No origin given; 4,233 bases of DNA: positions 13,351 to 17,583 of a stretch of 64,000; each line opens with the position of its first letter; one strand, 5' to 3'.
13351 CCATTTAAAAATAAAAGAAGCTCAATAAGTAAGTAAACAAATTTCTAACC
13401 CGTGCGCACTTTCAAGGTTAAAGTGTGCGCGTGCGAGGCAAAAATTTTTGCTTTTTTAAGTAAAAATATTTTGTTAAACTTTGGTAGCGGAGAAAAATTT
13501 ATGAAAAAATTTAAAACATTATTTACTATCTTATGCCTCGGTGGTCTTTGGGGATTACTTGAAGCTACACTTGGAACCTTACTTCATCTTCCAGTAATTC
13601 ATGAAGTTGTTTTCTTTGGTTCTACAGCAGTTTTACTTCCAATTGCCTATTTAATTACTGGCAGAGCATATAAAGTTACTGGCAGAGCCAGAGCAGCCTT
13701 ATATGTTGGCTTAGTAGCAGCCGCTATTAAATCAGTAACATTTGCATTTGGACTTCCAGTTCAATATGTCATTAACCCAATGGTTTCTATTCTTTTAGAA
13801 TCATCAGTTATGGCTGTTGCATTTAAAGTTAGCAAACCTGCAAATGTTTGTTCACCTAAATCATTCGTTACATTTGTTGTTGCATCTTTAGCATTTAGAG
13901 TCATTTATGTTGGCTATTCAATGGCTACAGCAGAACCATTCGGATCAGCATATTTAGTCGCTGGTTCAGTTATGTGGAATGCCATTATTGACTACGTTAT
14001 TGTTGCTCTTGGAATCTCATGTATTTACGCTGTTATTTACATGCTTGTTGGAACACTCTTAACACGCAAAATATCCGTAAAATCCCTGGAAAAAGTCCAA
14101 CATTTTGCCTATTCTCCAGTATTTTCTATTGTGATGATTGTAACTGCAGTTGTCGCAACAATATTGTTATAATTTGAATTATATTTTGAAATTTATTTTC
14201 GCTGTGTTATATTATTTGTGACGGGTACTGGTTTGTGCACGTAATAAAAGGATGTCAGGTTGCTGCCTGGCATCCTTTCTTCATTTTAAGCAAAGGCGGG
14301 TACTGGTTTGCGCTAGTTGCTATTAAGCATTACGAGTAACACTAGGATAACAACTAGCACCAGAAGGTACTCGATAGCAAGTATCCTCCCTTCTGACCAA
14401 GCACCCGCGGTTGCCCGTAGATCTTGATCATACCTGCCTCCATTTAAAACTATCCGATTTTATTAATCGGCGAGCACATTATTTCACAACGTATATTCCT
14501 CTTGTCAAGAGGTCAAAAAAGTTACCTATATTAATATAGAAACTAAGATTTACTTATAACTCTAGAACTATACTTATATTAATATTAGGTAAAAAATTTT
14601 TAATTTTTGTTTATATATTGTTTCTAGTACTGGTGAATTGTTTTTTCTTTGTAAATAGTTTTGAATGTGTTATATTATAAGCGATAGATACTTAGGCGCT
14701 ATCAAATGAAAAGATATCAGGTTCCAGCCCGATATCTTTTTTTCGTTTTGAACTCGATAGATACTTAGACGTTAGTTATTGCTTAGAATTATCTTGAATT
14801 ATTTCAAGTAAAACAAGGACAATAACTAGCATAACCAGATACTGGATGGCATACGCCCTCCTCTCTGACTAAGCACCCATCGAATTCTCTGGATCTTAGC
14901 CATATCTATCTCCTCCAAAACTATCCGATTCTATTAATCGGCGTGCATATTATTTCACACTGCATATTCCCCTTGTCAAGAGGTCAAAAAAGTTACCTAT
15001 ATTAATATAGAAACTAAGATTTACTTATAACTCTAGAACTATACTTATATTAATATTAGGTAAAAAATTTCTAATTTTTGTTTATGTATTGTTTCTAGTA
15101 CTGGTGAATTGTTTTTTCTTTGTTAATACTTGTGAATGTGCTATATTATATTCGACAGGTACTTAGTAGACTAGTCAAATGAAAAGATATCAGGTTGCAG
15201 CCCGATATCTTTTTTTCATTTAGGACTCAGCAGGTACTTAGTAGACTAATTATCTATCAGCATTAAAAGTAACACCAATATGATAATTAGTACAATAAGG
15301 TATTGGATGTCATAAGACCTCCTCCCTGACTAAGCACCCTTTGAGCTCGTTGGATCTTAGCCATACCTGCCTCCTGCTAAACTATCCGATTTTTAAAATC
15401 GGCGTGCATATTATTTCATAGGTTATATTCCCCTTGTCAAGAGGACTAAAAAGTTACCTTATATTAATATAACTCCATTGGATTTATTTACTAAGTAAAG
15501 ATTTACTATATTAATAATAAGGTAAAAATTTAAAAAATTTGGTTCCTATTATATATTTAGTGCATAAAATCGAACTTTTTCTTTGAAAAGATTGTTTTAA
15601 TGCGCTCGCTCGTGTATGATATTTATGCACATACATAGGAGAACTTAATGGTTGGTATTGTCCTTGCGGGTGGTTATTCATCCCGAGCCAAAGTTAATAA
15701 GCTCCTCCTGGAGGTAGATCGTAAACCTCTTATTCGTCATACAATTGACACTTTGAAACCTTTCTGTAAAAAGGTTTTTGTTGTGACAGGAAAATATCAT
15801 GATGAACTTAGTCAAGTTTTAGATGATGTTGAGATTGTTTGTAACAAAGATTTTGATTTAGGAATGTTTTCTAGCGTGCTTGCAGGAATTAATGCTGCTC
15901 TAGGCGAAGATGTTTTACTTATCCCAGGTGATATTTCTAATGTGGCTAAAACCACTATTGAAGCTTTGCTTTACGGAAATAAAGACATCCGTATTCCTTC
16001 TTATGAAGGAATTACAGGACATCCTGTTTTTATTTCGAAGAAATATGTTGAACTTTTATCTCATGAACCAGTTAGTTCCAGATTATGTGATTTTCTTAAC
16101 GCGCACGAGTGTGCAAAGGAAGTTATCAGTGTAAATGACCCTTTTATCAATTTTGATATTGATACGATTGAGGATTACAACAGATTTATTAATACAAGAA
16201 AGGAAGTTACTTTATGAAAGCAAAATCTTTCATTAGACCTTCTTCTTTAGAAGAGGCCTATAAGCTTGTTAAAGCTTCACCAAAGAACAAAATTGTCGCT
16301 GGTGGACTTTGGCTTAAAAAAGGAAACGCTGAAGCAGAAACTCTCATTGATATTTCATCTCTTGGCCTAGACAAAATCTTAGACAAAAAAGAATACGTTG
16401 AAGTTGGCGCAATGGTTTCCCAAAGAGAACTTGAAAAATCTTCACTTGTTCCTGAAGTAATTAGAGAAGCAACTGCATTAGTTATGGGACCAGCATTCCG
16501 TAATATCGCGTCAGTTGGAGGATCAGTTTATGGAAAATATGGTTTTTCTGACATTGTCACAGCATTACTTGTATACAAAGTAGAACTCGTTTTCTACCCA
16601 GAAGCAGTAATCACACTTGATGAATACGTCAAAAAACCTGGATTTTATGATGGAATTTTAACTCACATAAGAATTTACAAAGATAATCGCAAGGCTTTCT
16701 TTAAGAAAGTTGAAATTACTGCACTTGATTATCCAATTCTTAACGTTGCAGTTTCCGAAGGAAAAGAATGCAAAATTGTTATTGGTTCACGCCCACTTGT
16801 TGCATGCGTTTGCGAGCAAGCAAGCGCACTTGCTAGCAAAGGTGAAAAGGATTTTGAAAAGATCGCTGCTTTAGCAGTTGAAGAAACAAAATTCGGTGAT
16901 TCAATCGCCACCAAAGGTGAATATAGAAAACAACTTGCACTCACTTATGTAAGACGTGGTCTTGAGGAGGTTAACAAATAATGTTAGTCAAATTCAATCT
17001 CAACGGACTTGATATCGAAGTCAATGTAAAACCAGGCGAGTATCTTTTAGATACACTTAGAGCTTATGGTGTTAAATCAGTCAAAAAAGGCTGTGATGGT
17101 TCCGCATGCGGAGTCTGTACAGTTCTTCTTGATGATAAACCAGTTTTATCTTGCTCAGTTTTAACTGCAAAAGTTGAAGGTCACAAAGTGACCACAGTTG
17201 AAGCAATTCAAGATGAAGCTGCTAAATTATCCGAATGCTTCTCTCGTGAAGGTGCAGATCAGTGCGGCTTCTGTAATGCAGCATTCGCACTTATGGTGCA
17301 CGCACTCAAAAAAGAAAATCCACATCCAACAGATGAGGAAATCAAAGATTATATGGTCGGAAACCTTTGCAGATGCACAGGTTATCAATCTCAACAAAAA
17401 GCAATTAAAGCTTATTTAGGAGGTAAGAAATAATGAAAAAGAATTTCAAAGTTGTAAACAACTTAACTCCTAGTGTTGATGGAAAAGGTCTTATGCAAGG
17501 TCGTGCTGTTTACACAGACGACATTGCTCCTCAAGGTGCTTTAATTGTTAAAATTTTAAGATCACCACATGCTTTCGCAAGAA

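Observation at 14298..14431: Conserved hydrophobic toxin frame lacks a canonical start codon and is overlapped by an SD-equipped leader ORF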

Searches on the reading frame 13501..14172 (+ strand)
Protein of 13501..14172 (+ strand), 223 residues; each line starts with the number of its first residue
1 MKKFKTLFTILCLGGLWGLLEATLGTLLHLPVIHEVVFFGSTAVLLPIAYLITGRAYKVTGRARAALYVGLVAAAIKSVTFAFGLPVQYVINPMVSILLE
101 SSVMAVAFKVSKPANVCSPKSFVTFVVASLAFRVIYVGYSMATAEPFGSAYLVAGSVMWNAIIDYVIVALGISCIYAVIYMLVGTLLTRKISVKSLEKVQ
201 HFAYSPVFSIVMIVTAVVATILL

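Call 26: find_homologous_proteins(query=window:13501-14172:+)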
Query window:13501-14172:+ (223 aa): 79 proteins with E <= 0.001 among 2023 candidates.
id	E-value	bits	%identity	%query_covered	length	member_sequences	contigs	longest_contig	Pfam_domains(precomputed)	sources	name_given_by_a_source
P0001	9.8e-131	452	100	100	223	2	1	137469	-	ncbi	-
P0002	5.3e-98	345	74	100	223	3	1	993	-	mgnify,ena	mgnify:CR=1 FL=1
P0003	1.6e-95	337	73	100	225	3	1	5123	-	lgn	-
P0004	8.8e-95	334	72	100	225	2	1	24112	-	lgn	-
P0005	3.8e-84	300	66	100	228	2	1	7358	-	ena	-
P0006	3.3e-82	293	67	100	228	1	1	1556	-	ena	-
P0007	2.2e-81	291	66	100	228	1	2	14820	-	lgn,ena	-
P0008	3.5e-81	290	65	100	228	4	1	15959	-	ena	-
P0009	1.5e-78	281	66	100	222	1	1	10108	-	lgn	-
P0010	1.1e-77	279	64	100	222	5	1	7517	-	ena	-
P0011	6.3e-74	266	61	100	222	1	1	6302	-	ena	-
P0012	1.6e-73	265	63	100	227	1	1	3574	-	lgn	-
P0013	2.2e-71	258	62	99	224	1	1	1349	-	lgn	-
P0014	1.8e-70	255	61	99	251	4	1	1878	-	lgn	-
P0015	1.0e-69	253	59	100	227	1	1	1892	-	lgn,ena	-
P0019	3.1e-68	248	59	100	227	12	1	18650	-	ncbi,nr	ncbi:MAG: hypothetical protein KBS97_02370 [Firmicutes bacterium]|nr:hypothetical protein [Candidatu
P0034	1.1e-27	115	35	91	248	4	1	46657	-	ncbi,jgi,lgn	ncbi:MAG: hypothetical protein WC366_03505 [Bacilli bacterium]|jgi:hypothetical protein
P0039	1.6e-22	99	39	67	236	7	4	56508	-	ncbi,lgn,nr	ncbi:MAG: hypothetical protein H6688_01745 [Erysipelotrichaceae bacterium]|nr:hypothetical protein [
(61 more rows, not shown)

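Call 27: find_encoding_contigs(protein=P0001, flank=3000, max_places=4)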
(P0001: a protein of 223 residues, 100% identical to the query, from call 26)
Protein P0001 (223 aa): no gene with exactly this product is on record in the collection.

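Call 28: find_encoding_contigs(protein=P0004, flank=6000, max_places=4)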
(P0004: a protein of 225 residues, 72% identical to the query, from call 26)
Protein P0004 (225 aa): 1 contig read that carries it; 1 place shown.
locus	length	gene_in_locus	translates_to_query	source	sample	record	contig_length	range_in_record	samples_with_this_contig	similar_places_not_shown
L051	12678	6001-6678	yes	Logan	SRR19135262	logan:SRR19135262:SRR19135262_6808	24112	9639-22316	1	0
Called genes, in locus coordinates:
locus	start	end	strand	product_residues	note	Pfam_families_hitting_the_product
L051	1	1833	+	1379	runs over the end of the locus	PF04231:Endonuclease_1, PF07523:Big_3, PF02368:Big_2, PF07523:Big_3 (weak)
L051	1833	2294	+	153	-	PF01668:SmpB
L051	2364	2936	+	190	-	PF13384:HTH_23 (faint), PF13565:HTH_32 (faint), PF01527:HTH_Tnp_1 (weak), PF13518:HTH_28, PF13551:HTH_29 (weak)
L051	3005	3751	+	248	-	PF13276:HTH_21, PF00665:rve, PF13683:rve_3, PF13333:rve_2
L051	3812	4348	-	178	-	PF07155:ECF-ribofla_trS, PF12822:ECF_trnsprt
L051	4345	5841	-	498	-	PF11074:DUF2779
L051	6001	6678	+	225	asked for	-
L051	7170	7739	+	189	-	PF12804:NTP_transf_3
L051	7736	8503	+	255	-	PF00941:FAD_binding_5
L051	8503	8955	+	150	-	PF00111:Fer2, PF01799:Fer2_2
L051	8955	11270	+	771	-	PF01315:Ald_Xan_dh_C, PF02738:MoCoBD_1, PF20256:MoCoBD_2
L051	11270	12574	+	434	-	PF07969:Amidohydro_3 (faint), PF01979:Amidohydro_1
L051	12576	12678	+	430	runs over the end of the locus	PF01979:Amidohydro_1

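Call 29: find_encoding_contigs(protein=P0003, flank=6000, max_places=4)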
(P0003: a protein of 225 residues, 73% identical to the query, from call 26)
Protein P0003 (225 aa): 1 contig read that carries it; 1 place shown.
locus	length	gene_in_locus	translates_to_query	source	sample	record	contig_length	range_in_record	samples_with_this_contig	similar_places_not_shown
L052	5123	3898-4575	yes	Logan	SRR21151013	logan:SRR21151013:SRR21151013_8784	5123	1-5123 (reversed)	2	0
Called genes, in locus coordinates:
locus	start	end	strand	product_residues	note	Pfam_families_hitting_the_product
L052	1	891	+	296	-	?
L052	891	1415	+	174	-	PF01668:SmpB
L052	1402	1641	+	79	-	PF02604:PhdYeFM_antitox (weak)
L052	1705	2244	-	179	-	PF07155:ECF-ribofla_trS, PF12822:ECF_trnsprt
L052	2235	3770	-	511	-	PF11074:DUF2779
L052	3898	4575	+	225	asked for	-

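Call 31: find_encoding_contigs(protein=P0008, flank=4000, max_places=4)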
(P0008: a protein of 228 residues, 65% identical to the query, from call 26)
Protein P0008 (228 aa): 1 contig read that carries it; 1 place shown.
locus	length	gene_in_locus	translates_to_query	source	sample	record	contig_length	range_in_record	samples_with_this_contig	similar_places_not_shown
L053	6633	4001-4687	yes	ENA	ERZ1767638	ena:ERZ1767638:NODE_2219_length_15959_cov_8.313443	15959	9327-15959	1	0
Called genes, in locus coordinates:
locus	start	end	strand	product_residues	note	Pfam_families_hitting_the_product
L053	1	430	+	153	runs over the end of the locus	PF01668:SmpB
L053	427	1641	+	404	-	PF08245:Mur_ligase_M, PF27239:FOL3_C, PF02875:Mur_ligase_C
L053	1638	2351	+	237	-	PF07155:ECF-ribofla_trS, PF12822:ECF_trnsprt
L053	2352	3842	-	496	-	PF01930:Cas_Cas4 (faint), PF11074:DUF2779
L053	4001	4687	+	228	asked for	-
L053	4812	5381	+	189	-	PF12804:NTP_transf_3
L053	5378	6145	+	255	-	PF00941:FAD_binding_5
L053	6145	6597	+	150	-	PF00111:Fer2, PF13085:Fer2_3 (faint), PF01799:Fer2_2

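Call 32: find_encoding_contigs(protein=P0007, flank=4000, max_places=4)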
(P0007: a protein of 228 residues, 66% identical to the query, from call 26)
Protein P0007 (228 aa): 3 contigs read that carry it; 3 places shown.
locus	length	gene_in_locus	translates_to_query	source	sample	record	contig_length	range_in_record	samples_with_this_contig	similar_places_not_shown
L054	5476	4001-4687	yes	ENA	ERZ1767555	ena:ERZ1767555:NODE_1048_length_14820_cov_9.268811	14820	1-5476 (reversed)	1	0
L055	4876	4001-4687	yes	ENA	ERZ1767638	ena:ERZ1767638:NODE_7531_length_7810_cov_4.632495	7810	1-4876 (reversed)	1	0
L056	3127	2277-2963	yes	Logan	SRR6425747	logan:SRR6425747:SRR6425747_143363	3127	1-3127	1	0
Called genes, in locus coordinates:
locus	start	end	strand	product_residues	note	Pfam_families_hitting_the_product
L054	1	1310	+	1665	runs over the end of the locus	PF04231:Endonuclease_1, PF07523:Big_3, PF02368:Big_2, PF07523:Big_3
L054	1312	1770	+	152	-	PF01668:SmpB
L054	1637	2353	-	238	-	PF07155:ECF-ribofla_trS, PF12822:ECF_trnsprt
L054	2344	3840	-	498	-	PF11074:DUF2779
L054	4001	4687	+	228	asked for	-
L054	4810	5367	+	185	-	PF01128:IspD (weak), PF12804:NTP_transf_3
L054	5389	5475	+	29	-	?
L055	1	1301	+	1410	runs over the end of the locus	?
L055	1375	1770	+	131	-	PF01668:SmpB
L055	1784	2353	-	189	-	PF07155:ECF-ribofla_trS, PF12822:ECF_trnsprt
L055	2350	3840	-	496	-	PF11074:DUF2779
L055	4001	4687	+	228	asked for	-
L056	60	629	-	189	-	PF07155:ECF-ribofla_trS, PF12822:ECF_trnsprt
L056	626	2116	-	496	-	PF11074:DUF2779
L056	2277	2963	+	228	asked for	-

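Call 33: find_encoding_contigs(protein=P0009, flank=4000, max_places=4)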
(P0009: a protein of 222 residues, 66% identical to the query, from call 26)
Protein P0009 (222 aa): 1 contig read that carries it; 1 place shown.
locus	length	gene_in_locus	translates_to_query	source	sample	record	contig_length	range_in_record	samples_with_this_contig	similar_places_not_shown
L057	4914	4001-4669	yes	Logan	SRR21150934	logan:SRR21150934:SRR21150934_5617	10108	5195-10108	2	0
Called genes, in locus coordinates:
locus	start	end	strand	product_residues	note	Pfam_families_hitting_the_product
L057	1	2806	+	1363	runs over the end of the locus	PF04231:Endonuclease_1, PF07523:Big_3 (faint), PF02368:Big_2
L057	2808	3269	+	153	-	PF01668:SmpB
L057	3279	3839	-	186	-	PF07155:ECF-ribofla_trS, PF12822:ECF_trnsprt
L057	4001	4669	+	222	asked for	-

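Call 34: find_encoding_contigs(protein=P0019, flank=4000, max_places=4)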
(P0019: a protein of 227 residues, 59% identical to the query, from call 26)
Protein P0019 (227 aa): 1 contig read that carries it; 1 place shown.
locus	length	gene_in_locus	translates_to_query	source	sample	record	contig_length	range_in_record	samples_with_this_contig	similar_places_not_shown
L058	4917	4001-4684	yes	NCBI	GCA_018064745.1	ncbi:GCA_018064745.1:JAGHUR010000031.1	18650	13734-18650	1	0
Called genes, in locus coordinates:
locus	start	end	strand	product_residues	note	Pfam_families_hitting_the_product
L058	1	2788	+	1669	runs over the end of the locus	PF04231:Endonuclease_1, PF07523:Big_3, PF02368:Big_2, PF07523:Big_3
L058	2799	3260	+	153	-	PF01668:SmpB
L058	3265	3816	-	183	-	PF07155:ECF-ribofla_trS, PF12822:ECF_trnsprt (weak)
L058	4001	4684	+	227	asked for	-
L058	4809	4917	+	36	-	PF12804:NTP_transf_3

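Call 38: list_cluster_members(proteins=[P0001, P0019, P0034, P0039])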
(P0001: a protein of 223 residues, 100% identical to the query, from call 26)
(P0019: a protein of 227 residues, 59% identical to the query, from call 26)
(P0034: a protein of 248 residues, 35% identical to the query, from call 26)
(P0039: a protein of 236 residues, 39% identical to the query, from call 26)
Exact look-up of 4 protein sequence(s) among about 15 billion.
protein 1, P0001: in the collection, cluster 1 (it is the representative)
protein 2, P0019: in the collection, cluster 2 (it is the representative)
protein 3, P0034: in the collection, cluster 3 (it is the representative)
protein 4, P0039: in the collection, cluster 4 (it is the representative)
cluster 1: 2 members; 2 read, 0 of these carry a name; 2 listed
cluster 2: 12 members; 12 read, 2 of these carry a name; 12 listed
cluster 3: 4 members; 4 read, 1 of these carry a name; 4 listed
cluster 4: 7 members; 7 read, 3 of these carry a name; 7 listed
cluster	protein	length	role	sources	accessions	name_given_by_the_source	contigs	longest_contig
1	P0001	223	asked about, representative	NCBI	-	-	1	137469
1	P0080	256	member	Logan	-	-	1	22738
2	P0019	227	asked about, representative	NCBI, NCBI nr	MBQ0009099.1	MAG: hypothetical protein KBS97_02370 [Firmicutes bacterium] | hypothetical protein [Candidatus Fiminaster equi]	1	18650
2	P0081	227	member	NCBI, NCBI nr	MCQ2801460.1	MAG: hypothetical protein MJ222_02230 [Bacilli bacterium] | hypothetical protein [Bacilli bacterium]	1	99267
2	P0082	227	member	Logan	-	-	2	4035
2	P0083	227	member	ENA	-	-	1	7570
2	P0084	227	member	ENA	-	-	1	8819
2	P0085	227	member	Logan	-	-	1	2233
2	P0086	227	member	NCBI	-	-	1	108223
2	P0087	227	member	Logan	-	-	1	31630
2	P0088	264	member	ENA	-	-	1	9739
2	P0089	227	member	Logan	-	-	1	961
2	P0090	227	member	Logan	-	-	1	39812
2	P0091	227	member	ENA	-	-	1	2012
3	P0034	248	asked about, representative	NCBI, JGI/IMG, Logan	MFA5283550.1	MAG: hypothetical protein WC366_03505 [Bacilli bacterium] | hypothetical protein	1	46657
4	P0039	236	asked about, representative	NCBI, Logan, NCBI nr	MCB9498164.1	MAG: hypothetical protein H6688_01745 [Erysipelotrichaceae bacterium] | hypothetical protein [Erysipelotrichaceae bacterium]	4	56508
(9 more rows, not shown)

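Call 40: find_encoding_contigs(protein=P0080, flank=5000, max_places=5)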
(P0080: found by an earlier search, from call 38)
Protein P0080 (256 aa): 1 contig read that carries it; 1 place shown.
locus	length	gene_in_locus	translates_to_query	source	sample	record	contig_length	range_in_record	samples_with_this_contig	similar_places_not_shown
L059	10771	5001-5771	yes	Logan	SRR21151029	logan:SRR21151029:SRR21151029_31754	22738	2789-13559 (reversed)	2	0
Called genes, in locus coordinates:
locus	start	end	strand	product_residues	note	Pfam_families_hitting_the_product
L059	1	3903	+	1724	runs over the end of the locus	PF04231:Endonuclease_1, PF07523:Big_3, PF02368:Big_2, PF07523:Big_3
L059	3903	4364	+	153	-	PF01668:SmpB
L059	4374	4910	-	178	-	PF07155:ECF-ribofla_trS, PF12822:ECF_trnsprt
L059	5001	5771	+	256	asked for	-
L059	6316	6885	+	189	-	PF12804:NTP_transf_3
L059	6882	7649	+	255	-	PF00941:FAD_binding_5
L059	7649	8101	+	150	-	PF00111:Fer2, PF01799:Fer2_2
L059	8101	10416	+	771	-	PF01315:Ald_Xan_dh_C, PF02738:MoCoBD_1, PF20256:MoCoBD_2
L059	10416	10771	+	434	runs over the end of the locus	PF07969:Amidohydro_3 (weak), PF01979:Amidohydro_1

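Call 66: find_encoding_contigs(protein=P0002, flank=3000, max_places=6)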
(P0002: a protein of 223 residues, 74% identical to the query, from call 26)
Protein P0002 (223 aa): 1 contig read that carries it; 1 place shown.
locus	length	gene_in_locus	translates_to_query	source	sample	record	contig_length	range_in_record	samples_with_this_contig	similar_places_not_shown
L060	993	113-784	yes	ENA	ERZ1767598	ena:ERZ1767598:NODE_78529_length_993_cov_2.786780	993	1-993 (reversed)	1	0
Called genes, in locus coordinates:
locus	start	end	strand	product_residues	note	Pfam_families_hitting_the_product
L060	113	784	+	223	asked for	-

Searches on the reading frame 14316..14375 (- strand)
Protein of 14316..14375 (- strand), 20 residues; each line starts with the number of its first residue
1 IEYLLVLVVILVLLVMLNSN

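Call 63: search_protein_families(library=pfam, proteins=[window:14316-14375:-], max_evalue=10)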
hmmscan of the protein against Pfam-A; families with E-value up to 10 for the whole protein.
seq(20 aa): 0 families

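Call 64: search_protein_families(library=ncbifam, proteins=[window:14316-14375:-], max_evalue=10)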
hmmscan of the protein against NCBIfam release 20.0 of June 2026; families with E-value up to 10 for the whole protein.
seq(20 aa): 0 families

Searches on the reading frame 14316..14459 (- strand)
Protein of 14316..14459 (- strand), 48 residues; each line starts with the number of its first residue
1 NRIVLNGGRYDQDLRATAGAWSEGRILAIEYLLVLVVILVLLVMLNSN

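Call 75: find_homologous_proteins(query=window:14316-14459:-, max_evalue=10)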
Query window:14316-14459:-: no candidate shares three 5-residue words with the query. No homologue found.

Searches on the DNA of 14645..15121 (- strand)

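Call 9: search_dna_similar(query=window:14645-15121:-, collection=plasmids, mode=distant, max_rows=30)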
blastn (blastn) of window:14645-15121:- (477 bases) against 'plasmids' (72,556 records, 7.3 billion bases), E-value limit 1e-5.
No match.

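Call 10: search_dna_similar(query=window:14645-15121:-, collection=phages, mode=distant, max_rows=30)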
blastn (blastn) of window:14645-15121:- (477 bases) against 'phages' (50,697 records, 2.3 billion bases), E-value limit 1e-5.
No match.

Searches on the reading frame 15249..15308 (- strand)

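Call 63: search_protein_families(library=pfam, proteins=[window:15249-15308:-], max_evalue=10)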
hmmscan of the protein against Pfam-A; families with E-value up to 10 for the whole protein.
seq(20 aa): 0 families

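Call 64: search_protein_families(library=ncbifam, proteins=[window:15249-15308:-], max_evalue=10)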
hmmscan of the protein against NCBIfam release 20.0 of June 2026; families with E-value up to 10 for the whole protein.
seq(20 aa): 1 family
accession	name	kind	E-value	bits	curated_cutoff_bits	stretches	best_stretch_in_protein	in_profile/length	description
NF040999.1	pilin_ComGC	equivalog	1.1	9.6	75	1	3-20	9-26/84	competence type IV pilus major pilin ComGC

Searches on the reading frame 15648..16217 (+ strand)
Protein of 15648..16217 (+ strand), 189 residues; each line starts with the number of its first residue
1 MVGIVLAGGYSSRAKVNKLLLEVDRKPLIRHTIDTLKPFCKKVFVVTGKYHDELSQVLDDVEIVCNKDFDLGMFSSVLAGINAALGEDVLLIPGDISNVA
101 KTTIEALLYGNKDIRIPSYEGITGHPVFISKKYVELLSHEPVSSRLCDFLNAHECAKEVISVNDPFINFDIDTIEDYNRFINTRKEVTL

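Call 16: find_encoding_contigs(protein=window:15648-16217:+, flank=4000, max_places=10)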
Protein window:15648-16217:+ (189 aa): no gene with exactly this product is on record in the collection.

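Call 76: find_homologous_proteins(query=window:15648-16214:+, max_evalue=1e-60)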
Query window:15648-16214:+ (189 aa): 105 proteins with E <= 1e-60 among 306 candidates.
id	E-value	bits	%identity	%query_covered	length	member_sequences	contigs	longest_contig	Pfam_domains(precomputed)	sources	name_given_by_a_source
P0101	5.0e-116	403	97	100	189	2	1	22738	PF12804.14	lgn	-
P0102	6.3e-104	364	87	100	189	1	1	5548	PF12804.14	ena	-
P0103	2.9e-103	361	87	100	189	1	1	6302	PF12804.14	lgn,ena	-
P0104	5.8e-103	360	87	100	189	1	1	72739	PF12804.14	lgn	-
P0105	1.0e-101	356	86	100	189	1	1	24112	PF12804.14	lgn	-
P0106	5.3e-101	354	86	100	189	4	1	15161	PF12804.14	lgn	-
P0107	8.5e-101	353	85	100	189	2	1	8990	PF12804.14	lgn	-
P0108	7.3e-99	347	83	100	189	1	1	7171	PF12804.14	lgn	-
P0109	1.8e-82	294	58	100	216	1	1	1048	PF12804.14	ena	-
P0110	1.5e-76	274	68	100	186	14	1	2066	PF12804.14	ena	-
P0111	1.7e-76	274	66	100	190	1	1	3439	PF12804.14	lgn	-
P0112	4.6e-76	273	69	100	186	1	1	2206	PF12804.14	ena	-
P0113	1.6e-75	271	69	100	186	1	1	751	PF12804.14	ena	-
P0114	2.0e-75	271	69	100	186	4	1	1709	PF12804.14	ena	-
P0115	2.2e-75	270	68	100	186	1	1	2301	PF12804.14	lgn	-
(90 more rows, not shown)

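Call 77: find_encoding_contigs(protein=P0108, flank=4000, max_places=6)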
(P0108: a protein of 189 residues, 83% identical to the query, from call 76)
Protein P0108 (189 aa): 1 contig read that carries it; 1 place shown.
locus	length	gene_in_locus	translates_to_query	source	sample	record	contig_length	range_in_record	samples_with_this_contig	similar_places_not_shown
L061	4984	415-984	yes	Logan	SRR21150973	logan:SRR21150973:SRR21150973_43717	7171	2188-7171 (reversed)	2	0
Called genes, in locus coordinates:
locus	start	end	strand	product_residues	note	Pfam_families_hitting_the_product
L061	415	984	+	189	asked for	PF12804:NTP_transf_3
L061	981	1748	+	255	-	PF00941:FAD_binding_5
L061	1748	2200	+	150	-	PF00111:Fer2, PF01799:Fer2_2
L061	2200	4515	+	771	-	PF01315:Ald_Xan_dh_C, PF02738:MoCoBD_1, PF20256:MoCoBD_2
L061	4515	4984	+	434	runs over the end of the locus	PF07969:Amidohydro_3 (weak), PF01979:Amidohydro_1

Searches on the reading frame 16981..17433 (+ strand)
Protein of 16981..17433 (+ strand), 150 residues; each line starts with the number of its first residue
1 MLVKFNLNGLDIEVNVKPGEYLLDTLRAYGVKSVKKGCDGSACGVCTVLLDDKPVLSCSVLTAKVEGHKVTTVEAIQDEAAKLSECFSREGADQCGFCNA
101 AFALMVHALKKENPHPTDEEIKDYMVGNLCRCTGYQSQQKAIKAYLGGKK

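Call 17: find_encoding_contigs(protein=window:16981-17433:+, flank=5000, max_places=10)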
Protein window:16981-17433:+ (150 aa): 2 contigs read that carry it; 2 places shown.
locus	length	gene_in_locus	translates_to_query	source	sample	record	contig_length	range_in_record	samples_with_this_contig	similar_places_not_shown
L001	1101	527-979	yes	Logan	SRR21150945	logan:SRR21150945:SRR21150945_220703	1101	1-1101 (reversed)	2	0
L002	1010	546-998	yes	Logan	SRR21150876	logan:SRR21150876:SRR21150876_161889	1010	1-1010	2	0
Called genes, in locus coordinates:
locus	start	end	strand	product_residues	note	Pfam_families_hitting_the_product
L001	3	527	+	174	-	?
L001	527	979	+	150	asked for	PF00111:Fer2 (weak), PF01799:Fer2_2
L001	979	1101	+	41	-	?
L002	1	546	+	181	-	?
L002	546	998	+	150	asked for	PF00111:Fer2 (weak), PF01799:Fer2_2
